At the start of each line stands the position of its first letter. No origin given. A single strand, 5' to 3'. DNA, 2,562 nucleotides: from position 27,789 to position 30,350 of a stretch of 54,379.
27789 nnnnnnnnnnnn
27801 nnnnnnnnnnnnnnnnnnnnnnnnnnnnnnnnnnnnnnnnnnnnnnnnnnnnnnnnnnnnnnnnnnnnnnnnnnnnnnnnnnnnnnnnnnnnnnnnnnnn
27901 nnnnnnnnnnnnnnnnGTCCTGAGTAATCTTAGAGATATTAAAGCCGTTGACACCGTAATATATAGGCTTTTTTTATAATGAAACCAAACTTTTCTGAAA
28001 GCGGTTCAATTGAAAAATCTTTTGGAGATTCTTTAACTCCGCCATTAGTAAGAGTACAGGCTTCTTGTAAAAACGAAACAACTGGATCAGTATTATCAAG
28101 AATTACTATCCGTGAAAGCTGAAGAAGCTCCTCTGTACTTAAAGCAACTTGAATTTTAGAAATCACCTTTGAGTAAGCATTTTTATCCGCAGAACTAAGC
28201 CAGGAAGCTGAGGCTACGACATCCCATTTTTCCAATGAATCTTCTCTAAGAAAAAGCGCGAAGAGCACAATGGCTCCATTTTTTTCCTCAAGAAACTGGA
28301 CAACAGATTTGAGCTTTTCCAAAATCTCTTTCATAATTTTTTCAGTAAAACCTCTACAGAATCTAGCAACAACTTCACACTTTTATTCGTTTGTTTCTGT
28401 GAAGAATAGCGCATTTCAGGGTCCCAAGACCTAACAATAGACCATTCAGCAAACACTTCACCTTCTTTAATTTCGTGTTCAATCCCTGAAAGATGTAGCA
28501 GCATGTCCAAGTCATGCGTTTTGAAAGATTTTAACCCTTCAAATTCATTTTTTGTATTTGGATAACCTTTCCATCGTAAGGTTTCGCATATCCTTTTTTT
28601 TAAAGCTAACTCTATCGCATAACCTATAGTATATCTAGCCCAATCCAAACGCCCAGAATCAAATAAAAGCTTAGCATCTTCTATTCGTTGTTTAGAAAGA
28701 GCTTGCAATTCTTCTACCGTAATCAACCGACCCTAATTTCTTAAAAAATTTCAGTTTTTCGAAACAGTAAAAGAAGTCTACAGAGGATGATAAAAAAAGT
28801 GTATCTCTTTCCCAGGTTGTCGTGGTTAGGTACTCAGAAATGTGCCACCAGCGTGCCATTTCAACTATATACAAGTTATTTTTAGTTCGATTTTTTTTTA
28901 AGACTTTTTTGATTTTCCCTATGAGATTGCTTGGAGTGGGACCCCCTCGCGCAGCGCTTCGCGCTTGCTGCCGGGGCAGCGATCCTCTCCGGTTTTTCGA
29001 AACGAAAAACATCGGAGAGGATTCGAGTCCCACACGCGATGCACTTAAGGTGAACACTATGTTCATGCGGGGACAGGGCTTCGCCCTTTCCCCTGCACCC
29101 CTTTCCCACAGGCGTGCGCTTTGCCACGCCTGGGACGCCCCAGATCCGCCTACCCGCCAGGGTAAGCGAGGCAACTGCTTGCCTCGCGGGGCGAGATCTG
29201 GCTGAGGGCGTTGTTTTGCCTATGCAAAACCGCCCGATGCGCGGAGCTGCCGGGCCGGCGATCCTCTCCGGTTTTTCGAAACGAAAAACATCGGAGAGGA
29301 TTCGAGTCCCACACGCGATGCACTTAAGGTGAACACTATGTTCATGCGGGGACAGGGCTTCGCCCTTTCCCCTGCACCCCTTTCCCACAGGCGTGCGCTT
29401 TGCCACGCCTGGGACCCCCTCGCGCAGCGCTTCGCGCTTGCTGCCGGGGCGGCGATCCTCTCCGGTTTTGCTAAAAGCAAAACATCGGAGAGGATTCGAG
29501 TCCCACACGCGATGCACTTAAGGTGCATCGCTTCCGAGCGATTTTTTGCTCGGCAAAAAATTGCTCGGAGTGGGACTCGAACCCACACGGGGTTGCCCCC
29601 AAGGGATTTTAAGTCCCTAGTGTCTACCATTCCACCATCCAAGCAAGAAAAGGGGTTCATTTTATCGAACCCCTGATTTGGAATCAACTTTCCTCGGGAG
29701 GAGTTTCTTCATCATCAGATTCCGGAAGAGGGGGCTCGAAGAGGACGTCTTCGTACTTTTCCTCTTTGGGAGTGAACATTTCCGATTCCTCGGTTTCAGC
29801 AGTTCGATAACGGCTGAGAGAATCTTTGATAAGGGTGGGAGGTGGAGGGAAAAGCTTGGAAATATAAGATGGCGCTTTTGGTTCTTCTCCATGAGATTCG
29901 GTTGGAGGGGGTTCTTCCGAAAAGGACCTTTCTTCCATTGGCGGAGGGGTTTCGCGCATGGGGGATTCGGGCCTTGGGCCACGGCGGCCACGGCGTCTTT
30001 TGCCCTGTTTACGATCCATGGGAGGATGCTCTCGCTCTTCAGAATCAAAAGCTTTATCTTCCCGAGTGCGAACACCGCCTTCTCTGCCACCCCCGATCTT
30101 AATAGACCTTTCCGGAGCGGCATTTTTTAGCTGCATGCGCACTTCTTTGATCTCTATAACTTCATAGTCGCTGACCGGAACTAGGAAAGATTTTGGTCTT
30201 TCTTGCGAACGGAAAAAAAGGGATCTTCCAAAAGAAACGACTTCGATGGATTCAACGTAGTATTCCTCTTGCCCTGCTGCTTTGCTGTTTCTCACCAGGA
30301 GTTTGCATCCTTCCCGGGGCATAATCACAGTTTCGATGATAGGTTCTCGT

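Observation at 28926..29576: About 620-bp GC-rich, hairpin-dense insert captured at the tRNA-Leu(UAA) 3' end, with the displaced native tRNA end still present and covariation in a hairpin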

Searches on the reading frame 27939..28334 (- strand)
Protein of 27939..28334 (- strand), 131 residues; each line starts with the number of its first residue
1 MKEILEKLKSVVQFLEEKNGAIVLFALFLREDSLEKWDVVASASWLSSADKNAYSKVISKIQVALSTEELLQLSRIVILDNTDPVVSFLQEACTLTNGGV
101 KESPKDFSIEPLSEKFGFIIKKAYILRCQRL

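Call 58: search_protein_families(library=pfam, proteins=[window:27939-28334:-], max_evalue=0.01)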
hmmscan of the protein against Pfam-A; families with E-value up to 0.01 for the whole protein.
window:27939-28334:- (131 aa): 0 families

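Call 87: find_encoding_contigs(protein=window:27939-28334:-, flank=8000, max_places=6)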
Protein window:27939-28334:- (131 aa): 2 contigs read that carry it; 2 places shown.
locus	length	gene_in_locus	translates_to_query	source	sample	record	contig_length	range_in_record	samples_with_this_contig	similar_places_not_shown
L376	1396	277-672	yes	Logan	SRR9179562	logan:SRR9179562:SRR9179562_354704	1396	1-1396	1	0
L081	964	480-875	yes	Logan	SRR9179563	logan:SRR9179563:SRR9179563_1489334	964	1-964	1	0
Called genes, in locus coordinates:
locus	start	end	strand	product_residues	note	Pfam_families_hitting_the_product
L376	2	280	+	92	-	?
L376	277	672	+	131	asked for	-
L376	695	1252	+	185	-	-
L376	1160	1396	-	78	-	?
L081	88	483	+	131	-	PF05168:HEPN (faint)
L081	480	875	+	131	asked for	-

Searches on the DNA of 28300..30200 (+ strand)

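Call 7: search_rna_families(source=window, start=28300, end=30200, threshold=evalue, max_evalue=10, show_alignments=3)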
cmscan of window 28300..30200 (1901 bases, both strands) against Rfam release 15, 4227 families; matches with E-value up to 10: 9.
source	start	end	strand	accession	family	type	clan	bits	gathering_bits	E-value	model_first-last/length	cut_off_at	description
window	29562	29644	-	RF00005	tRNA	Gene; tRNA;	CL00001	57.7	29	2.2e-11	1-71/71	no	tRNA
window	29488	29588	-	RF03816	MIR6297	Gene; miRNA;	-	26.2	114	0.048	1-107/107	no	MIR6297 microRNA precursor family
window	29456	29494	-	RF03734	mir-4773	Gene; miRNA;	-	18.4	100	5.1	1-78/78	no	mir-4773 microRNA precursor family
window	29533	29569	-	RF03957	mir-5856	Gene; miRNA;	-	17.6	90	2.6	1-70/70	no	mir-5856 microRNA precursor family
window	29566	29608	+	RF04351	Plastid-psbl-rps4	Cis-reg;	-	16.9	68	3.2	1-53/53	no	Plastid-psbl-rps4 3UTR RNA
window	28447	28550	+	RF02120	FTX_2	Gene; lncRNA;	-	15.1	48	8.4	1-97/97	no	FTX transcript, XIST regulator conserved region 2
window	29072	29090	+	RF01716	PhotoRC-I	Cis-reg;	-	12.2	45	6.8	2-23/44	no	PhotoRC-I RNA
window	29351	29369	+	RF01716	PhotoRC-I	Cis-reg;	-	12.2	45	6.8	2-23/44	no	PhotoRC-I RNA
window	29682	29767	-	RF01123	sR35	Gene; snRNA; snoRNA; CD-box;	-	11.9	60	9.4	1-57/57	no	Small nucleolar RNA sR35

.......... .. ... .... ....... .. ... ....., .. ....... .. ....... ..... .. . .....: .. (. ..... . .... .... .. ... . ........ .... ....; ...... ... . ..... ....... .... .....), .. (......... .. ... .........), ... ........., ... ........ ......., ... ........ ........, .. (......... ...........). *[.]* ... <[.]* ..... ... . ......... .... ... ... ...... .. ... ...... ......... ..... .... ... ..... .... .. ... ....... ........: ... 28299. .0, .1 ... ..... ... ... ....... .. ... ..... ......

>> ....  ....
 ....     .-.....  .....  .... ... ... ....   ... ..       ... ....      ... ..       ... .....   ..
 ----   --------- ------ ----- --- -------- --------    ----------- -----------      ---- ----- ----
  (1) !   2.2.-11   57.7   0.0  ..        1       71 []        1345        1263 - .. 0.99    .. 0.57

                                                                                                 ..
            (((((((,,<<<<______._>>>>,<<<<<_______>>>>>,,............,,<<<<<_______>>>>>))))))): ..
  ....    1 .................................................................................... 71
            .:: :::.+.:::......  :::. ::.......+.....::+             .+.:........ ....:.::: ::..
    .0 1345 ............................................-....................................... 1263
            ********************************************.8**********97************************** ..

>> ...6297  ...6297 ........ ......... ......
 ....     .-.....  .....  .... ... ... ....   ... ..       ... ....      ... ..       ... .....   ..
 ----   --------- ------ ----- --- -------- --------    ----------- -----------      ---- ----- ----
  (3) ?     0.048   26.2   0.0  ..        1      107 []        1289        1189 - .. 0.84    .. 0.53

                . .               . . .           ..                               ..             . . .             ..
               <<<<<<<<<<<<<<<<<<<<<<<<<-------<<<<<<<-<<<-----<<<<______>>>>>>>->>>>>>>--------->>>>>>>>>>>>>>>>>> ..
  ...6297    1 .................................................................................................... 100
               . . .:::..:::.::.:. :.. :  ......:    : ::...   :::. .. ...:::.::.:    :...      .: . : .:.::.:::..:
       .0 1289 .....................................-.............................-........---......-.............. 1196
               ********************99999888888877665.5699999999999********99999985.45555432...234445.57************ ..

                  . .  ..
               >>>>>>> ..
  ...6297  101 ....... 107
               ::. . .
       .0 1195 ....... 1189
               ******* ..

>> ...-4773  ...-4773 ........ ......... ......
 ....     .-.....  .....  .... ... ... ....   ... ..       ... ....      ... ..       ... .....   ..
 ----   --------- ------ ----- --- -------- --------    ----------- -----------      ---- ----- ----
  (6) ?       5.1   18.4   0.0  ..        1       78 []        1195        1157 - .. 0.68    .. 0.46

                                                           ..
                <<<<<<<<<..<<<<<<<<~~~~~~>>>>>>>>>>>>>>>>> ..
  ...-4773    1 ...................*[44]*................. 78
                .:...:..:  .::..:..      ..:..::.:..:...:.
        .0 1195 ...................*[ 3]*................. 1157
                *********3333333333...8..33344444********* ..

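Call 33: search_dna_similar(query=window:28926-29576:+, collection=plasmids, mode=distant, max_evalue=0.01)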
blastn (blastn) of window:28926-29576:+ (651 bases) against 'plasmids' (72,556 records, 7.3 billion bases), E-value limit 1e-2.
No match.

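Call 34: search_dna_similar(query=window:28926-29576:+, collection=phages, mode=distant, max_evalue=0.01)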
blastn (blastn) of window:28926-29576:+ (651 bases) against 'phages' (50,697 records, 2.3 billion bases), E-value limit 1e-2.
No match.

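Call 88: build_rna_model(alignment_id=A5, structure=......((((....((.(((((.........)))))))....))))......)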
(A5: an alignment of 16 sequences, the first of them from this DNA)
Model R1 built from alignment A5 (16 sequences, 52 columns); structure: as given.
model positions 48; base pairs 11; branch points 0; effective number of sequences 7.81; information 1.15 bits per position. Calibrated on 0.2 Mb of random sequence (short: E-values are rough).
structure used (alignment columns):
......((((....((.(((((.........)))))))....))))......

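Call 90: search_with_rna_model(model_id=R1, sources=[L001, L002, L003, L004, L005, L006, L007, L008, L009, L010, L011, L012, L203, L204, L205, L206, L207, L208, L209, L210, L211, L212, L213, L214, L215, L216, L217, L218, L219, L220, L221, L222, L223, L224, L225, L226, L227, L228, L229, L230, L231, L232, L233, L234, L235, L236, L237, L238, L239, L240, L241, L242, L243, L244, L245, L246, L247, L248, L249, L250, L251, L252, L253, L254, L255, L256, L257, L258, L259, L260, L261, L262, L263, L264, L265, L266, L267, L268, L269, L270, L271, L272, L273, L274, L275, L276, L277, L278, L279, L280, L281, L282, L283, L284, L285, L286, L287, L288, L289, L290], max_evalue=1)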
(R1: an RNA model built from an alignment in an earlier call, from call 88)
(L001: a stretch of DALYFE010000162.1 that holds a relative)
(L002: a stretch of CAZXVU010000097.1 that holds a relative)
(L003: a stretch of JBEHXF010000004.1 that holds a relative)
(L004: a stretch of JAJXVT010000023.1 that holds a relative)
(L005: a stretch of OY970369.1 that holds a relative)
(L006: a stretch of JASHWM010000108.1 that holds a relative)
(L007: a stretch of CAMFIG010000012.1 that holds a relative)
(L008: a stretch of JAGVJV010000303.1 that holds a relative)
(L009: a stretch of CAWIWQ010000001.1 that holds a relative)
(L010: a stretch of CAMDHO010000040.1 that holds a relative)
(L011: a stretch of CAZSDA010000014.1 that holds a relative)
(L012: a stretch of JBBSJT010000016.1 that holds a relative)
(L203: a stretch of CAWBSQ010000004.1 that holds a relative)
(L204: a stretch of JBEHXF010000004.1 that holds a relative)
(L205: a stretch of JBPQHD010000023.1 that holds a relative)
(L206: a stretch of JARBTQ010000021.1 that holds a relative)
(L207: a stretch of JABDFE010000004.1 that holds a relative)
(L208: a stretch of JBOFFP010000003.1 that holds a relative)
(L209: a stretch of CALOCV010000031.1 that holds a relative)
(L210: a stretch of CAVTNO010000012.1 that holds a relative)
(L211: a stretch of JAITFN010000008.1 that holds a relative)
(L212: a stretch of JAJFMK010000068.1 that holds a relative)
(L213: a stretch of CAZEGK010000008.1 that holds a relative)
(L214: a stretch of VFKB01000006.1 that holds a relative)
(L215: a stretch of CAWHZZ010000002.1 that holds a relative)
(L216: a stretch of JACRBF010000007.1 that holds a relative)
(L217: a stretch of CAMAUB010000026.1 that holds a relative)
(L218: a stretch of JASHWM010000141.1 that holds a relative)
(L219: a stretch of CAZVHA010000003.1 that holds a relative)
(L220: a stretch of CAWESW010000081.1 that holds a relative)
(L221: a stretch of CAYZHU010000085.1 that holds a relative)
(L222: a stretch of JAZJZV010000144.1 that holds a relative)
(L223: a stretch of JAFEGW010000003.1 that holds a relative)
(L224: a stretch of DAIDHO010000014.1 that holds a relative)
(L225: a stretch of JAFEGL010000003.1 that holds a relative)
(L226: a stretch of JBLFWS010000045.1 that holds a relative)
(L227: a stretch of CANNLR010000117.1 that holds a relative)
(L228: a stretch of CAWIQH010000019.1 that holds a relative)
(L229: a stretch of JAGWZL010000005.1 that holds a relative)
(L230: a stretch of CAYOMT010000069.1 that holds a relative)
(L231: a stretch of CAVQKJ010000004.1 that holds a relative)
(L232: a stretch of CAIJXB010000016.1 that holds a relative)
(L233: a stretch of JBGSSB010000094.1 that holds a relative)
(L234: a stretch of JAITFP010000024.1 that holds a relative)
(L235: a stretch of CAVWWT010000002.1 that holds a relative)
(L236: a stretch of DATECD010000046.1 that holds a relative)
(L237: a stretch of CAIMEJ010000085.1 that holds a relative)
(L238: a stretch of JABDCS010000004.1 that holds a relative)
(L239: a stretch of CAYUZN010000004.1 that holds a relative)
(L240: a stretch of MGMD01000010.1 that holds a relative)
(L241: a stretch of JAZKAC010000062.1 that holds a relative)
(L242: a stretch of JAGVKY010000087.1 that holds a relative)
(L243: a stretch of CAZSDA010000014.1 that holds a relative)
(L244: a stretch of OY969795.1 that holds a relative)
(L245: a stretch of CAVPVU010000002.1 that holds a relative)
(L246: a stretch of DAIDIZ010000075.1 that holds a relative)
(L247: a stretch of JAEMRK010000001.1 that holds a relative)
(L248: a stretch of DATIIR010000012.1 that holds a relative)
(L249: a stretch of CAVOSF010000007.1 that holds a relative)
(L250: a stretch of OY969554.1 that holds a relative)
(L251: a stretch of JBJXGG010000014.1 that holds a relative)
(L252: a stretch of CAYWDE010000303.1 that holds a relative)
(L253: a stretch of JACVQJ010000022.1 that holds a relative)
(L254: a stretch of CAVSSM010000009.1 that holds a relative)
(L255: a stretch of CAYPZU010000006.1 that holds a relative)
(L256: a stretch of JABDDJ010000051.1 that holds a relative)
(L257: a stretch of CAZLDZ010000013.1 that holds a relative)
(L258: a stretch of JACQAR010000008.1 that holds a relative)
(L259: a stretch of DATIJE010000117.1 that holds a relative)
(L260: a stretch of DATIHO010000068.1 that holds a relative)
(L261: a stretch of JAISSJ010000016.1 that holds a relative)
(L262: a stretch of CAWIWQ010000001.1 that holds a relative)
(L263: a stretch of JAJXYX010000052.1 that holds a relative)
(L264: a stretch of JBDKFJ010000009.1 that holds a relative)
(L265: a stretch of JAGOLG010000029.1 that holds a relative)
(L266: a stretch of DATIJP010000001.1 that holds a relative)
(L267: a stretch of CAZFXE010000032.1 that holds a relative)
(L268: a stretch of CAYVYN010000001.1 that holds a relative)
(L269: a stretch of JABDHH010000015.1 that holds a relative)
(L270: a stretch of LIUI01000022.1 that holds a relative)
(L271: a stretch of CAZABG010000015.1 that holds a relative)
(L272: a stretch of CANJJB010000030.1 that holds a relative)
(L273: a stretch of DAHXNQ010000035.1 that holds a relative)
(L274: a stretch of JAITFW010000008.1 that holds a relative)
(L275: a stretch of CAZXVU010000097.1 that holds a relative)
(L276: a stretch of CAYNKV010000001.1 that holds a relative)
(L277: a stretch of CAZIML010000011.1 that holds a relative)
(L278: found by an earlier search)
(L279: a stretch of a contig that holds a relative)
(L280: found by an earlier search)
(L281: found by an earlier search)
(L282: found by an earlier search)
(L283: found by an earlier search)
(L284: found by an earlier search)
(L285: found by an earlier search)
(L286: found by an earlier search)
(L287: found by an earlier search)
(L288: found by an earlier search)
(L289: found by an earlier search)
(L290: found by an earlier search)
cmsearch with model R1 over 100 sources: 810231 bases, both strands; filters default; matches with E-value up to 1: 8.
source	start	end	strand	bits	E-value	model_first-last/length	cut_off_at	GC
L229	5018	5067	+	67.3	2e-12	1-48/48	no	0.78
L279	1417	1464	-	65.7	4.8e-12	1-48/48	no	0.79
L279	1485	1530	-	64.9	7.3e-12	1-48/48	no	0.78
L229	5172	5217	+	63.5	1.6e-11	1-48/48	no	0.78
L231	5503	5550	-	60.3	8.5e-11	1-48/48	no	0.85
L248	3754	3799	-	50.4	1.8e-08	1-48/48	no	0.8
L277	882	925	-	27.8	0.0034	1-48/48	no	0.68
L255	6355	6405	-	20.3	0.18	1-48/48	no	0.73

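Call 91: search_with_rna_model(model_id=R1, sources=[window, L081, L107, L130, L291, L292, L293, L294, L295, L296, L297, L298, L299, L300, L301, L302, L303, L304, L305, L306, L307, L308, L309, L310, L311, L312, L313, L314, L315, L316, L349, L351, L353, L358, L360, L362, L372, L374, L376], max_evalue=1)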
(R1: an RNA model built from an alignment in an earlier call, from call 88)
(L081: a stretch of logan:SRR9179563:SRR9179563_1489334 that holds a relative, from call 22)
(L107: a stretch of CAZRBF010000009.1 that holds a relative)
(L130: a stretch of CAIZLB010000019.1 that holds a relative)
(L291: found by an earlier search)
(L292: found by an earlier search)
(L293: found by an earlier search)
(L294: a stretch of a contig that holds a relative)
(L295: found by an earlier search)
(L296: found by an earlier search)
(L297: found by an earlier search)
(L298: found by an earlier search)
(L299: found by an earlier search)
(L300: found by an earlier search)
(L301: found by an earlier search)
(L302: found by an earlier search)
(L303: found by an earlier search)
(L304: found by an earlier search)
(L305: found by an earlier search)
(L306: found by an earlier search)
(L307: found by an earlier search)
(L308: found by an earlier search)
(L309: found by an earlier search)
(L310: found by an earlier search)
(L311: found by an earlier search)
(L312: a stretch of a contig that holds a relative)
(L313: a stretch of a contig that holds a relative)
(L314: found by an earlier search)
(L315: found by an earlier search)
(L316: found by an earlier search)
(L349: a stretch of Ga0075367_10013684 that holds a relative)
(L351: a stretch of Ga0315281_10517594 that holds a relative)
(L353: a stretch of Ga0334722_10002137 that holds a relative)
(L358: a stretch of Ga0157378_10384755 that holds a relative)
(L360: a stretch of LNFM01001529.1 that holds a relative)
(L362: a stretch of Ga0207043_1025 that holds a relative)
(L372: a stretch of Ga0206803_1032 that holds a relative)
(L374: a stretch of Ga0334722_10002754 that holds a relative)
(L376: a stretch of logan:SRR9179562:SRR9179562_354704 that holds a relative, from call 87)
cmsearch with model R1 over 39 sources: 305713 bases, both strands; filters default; matches with E-value up to 1: 15.
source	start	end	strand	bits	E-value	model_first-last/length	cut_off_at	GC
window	29410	29455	-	66.9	9.5e-13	1-48/48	no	0.78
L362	240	289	-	64.3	3.9e-12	1-48/48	no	0.7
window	28937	28982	-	63.5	5.7e-12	1-48/48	no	0.76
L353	466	517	+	62.9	8.2e-12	1-48/48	no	0.77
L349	3679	3728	-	62.6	9.4e-12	1-48/48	no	0.68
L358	1303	1348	+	59.1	6.2e-11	1-48/48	no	0.76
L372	10346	10397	-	57.6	1.4e-10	1-48/48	no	0.69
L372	10495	10546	-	57.3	1.7e-10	1-48/48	no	0.69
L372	10644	10695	-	57.3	1.7e-10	1-48/48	no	0.69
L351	531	582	+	55.4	4.6e-10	1-48/48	no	0.67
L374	2802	2853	+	55.4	4.6e-10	1-48/48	no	0.67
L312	6107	6145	+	48.9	1.5e-08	1-48/48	no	0.79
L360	5067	5105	-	48.9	1.5e-08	1-48/48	no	0.79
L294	54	91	-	40.2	1.6e-06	1-48/48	no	0.79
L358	1234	1273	+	29.6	0.00046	6-48/48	no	0.77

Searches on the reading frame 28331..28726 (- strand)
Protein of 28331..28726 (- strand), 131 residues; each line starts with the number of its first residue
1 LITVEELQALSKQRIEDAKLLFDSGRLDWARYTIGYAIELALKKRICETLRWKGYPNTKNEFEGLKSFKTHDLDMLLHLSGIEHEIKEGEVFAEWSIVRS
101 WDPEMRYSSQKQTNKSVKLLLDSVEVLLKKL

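Call 22: find_encoding_contigs(protein=window:28331-28726:-, flank=6000, max_places=10)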
Protein window:28331-28726:- (131 aa): 1 contig read that carries it; 1 place shown.
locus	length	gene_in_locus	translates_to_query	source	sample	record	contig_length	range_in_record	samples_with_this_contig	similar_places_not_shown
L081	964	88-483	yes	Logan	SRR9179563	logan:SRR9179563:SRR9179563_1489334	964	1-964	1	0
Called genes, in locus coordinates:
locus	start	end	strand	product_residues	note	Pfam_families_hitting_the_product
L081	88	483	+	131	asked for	PF05168:HEPN (faint)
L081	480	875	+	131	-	-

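Call 58: search_protein_families(library=pfam, proteins=[window:28331-28726:-], max_evalue=0.01)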
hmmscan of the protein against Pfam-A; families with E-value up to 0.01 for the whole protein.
window:28331-28726:- (131 aa): 1 family
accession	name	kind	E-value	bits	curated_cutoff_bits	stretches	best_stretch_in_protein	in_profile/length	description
PF05168.19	HEPN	-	9.3e-06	26.2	22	1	11-43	8-40/117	HEPN domain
